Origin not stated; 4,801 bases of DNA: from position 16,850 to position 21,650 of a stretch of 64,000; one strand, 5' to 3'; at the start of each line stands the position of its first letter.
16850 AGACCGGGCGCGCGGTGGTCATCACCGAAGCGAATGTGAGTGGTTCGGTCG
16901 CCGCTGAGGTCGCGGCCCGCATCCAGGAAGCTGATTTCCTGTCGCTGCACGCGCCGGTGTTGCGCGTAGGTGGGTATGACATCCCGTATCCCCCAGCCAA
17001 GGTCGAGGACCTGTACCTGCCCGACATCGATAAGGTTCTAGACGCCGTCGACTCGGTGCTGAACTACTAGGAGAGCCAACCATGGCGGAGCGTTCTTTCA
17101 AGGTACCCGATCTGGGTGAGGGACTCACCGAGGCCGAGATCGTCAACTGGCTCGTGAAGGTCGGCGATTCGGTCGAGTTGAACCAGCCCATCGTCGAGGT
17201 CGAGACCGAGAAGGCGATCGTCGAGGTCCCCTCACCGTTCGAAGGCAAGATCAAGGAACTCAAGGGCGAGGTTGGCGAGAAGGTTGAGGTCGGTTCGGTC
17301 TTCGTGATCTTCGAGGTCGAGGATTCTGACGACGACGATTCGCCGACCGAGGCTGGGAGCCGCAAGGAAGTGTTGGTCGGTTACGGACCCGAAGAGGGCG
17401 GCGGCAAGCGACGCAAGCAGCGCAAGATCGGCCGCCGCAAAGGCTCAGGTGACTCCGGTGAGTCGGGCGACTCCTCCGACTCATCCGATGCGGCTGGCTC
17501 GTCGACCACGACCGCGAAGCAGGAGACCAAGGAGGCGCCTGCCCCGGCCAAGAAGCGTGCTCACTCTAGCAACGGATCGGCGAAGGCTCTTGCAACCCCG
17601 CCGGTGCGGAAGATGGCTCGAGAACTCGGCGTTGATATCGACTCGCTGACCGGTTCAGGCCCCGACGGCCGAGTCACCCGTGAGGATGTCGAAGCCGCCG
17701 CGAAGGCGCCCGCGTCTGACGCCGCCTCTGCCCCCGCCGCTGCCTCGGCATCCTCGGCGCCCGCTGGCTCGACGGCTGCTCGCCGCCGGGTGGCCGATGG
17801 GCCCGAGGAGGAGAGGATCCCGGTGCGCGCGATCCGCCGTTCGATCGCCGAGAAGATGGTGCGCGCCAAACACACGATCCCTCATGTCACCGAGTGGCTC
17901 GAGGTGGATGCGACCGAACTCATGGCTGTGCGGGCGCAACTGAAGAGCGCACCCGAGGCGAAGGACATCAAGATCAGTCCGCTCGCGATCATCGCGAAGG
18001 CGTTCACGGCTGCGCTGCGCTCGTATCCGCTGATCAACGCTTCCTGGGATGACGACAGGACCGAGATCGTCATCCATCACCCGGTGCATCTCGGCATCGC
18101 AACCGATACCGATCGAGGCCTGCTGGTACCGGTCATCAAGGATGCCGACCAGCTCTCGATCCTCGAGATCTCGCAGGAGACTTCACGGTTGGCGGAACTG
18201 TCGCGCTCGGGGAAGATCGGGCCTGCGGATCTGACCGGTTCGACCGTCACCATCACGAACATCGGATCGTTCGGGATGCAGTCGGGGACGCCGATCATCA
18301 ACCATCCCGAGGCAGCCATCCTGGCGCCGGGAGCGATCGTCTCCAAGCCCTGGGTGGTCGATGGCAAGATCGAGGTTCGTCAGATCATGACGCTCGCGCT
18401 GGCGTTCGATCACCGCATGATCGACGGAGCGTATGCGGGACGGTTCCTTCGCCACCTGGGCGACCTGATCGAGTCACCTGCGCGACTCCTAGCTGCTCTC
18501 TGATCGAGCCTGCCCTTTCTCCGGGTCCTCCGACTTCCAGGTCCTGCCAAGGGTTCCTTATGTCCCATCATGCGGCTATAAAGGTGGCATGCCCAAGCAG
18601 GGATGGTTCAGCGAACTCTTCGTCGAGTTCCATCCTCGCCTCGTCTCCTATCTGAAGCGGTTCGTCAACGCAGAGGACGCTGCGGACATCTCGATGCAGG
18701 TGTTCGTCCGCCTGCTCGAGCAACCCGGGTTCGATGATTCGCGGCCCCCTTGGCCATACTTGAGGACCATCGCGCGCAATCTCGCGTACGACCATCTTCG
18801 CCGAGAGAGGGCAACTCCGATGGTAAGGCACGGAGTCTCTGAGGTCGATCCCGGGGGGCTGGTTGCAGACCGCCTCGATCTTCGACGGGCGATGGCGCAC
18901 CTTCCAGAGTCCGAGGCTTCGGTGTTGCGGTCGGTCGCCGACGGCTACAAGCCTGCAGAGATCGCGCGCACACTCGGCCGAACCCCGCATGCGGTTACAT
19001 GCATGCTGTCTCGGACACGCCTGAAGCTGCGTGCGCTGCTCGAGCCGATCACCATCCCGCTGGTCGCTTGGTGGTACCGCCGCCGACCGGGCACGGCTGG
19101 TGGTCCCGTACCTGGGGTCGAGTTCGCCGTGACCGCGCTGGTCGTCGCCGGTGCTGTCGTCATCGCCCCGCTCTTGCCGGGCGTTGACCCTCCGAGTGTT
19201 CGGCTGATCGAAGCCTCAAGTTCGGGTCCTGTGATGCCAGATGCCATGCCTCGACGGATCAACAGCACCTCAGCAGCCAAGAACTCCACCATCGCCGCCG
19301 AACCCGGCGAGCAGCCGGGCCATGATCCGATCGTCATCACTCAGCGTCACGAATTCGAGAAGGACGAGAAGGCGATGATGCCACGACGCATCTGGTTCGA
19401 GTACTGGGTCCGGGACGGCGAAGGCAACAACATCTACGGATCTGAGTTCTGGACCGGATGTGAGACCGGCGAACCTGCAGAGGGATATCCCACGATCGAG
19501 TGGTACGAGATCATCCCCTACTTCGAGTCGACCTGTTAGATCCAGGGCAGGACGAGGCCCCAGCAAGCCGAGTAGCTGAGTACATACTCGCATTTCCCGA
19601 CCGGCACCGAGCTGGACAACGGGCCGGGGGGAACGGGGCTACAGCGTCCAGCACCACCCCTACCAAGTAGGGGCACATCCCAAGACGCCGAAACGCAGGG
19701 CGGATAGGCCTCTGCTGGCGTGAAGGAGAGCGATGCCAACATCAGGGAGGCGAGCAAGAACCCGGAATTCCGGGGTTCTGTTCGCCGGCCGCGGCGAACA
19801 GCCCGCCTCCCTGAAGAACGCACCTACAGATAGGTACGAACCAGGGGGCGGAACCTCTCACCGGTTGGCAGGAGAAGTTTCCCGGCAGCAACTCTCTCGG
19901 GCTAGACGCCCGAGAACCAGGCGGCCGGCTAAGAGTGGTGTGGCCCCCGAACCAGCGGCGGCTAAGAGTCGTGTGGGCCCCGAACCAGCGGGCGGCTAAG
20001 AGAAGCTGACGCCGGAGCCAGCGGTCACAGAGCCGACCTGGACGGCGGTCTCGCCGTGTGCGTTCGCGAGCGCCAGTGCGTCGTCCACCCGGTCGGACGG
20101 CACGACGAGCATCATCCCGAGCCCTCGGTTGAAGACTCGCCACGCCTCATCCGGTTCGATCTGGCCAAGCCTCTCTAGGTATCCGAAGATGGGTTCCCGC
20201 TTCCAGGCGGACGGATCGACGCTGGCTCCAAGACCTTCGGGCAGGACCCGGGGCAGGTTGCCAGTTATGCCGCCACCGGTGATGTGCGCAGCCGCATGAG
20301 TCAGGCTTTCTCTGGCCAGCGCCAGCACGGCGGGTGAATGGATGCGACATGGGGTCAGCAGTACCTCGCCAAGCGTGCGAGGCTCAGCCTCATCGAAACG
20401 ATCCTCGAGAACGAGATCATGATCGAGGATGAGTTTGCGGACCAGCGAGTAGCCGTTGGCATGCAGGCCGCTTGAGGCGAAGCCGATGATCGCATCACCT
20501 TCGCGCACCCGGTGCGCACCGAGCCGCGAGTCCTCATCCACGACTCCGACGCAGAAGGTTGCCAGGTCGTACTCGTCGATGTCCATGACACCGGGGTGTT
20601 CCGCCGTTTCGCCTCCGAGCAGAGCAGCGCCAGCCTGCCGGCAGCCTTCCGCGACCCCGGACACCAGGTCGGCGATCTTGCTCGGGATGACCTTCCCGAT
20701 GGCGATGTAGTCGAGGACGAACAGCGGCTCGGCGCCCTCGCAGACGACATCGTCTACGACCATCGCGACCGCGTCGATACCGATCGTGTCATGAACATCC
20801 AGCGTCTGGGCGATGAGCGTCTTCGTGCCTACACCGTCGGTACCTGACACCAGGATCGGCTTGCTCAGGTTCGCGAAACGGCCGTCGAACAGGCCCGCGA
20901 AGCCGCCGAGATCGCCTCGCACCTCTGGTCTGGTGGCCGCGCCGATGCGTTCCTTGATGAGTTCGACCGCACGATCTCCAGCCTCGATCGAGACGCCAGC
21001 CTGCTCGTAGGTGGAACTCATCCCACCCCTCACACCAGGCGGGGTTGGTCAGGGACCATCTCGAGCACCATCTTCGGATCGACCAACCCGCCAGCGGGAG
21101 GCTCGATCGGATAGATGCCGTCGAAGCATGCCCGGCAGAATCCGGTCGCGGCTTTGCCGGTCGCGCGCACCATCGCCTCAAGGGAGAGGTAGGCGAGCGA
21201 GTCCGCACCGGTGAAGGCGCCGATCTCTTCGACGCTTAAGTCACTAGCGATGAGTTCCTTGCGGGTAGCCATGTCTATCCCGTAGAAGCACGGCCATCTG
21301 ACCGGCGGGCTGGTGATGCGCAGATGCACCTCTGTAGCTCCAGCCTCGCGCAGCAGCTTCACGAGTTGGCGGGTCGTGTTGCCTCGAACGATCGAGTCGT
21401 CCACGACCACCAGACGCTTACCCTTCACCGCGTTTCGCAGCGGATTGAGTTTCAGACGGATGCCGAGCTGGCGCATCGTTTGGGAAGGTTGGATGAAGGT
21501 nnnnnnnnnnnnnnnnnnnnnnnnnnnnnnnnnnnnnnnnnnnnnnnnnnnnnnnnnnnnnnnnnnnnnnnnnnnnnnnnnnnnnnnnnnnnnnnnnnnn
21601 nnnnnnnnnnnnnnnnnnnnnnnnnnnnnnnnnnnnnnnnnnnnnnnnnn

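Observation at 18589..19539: ECF sigma factor with fused transmembrane helix and extracytoplasmic C-terminal domain, no cognate anti-sigma gene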

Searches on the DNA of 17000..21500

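Call 5: search_rna_families(source=window, start=17000, end=21500, threshold=evalue, max_evalue=1, show_alignments=2)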
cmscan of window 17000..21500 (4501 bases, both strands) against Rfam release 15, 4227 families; matches with E-value up to 1: 0.
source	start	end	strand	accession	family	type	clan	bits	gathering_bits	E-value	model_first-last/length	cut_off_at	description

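Call 18: search_rna_families(source=window, start=19530, end=20010, threshold=evalue, max_evalue=10, show_alignments=3)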
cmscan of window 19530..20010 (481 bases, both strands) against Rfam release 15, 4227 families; matches with E-value up to 10: 4.
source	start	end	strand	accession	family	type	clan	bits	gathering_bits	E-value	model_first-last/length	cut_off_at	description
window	19736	19821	-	RF03017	RT-13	Gene; sRNA;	-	18.5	69.1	0.56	1-67/67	no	RT-13 RNA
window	19721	19739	+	RF02965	CyVA-1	Gene; sRNA;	-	15.4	41.4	1.7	44-62/77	no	CyVA-1 RNA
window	19637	19704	-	RF03479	mir-324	Gene; miRNA;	-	13.6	70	5.6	1-83/83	no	mir-324 microRNA precursor family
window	19780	19802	-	RF01756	rne-II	Cis-reg;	-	9.1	50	4.3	262-284/287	no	rne-II RNA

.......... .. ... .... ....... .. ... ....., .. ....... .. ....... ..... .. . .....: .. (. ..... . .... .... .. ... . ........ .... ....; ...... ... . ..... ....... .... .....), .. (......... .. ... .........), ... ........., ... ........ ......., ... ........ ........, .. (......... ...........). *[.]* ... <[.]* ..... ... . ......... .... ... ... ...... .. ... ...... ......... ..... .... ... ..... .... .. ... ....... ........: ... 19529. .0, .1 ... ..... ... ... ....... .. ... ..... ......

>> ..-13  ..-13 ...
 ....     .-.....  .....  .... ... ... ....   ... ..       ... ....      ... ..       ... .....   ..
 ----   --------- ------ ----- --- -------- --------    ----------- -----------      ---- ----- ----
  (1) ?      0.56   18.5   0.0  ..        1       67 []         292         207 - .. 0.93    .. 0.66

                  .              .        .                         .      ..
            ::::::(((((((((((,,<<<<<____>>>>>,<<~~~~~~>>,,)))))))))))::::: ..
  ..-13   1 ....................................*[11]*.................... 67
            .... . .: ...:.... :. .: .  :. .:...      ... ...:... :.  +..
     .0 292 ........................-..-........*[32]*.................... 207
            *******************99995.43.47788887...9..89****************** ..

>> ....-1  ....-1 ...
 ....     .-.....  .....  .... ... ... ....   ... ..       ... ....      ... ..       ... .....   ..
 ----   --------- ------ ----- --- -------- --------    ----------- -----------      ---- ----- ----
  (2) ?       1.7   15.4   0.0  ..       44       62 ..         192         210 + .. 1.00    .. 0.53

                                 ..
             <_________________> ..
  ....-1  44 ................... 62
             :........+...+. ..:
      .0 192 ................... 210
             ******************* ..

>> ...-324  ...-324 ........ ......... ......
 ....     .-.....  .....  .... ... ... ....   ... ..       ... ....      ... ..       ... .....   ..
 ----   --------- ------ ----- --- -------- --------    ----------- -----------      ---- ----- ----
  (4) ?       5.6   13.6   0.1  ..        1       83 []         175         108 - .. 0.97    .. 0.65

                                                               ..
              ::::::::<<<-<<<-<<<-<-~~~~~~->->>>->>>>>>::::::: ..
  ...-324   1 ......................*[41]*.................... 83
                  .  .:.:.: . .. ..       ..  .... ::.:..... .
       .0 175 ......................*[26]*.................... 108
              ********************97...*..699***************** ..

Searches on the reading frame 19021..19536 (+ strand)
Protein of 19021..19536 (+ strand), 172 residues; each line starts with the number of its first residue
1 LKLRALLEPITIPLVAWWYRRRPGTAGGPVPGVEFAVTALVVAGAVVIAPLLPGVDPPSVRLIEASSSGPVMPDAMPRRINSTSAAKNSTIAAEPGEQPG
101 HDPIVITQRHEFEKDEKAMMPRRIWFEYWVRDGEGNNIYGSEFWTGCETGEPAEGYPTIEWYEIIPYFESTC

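Call 23: search_protein_representatives(protein=window:19021-19536:+)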
Query: 172 residues. Proteins with E-value up to 0.001 (for the whole library): 2; up to 1e-10: 1; up to 1e-30: 1. The best 2 are listed.
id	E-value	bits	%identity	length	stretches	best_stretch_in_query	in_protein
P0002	2.9e-60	219.9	62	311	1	1-172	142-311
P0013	1.3e-04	38.5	31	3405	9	112-143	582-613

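Call 24: search_protein_families(library=pfam, proteins=[P0013], max_evalue=0.01)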
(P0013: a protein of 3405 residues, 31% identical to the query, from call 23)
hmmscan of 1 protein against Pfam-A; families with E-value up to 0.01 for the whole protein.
P0013 (3405 aa): 7 families
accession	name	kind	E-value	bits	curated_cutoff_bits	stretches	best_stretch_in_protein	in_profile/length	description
PF17963.7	Big_9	-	5e-45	152.8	23.6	11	153-246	6-89/89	Bacterial Ig domain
PF17892.7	Cadherin_5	-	1.6e-32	111.6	26.5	11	168-245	16-93/98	Cadherin-like domain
PF19116.6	DUF5801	-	9.6e-31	107.3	27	9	647-764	6-132/137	Domain of unknown function (DUF5801)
PF17803.7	Cadherin_4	-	6.4e-20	71.9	25.1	2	239-328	1-71/71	Bacterial cadherin-like domain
PF08922.17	DUF1905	-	8e-15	55.2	24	0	708-746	38-76/81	Domain of unknown function (DUF1905)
PF19058.5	DUF5754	-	4.4e-10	39.9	27.4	0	546-562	15-31/49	Family of unknown function (DUF5754)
PF10902.13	WYL_2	-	0.0087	16.8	26.7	0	595-626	14-45/74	WYL_2, Sm-like SH3 beta-barrel fold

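Call 48: search_protein_families(library=pfam, proteins=[window:19021-19536:+], max_evalue=10)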
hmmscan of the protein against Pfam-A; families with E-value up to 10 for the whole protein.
window:19021-19536:+ (172 aa): 0 families
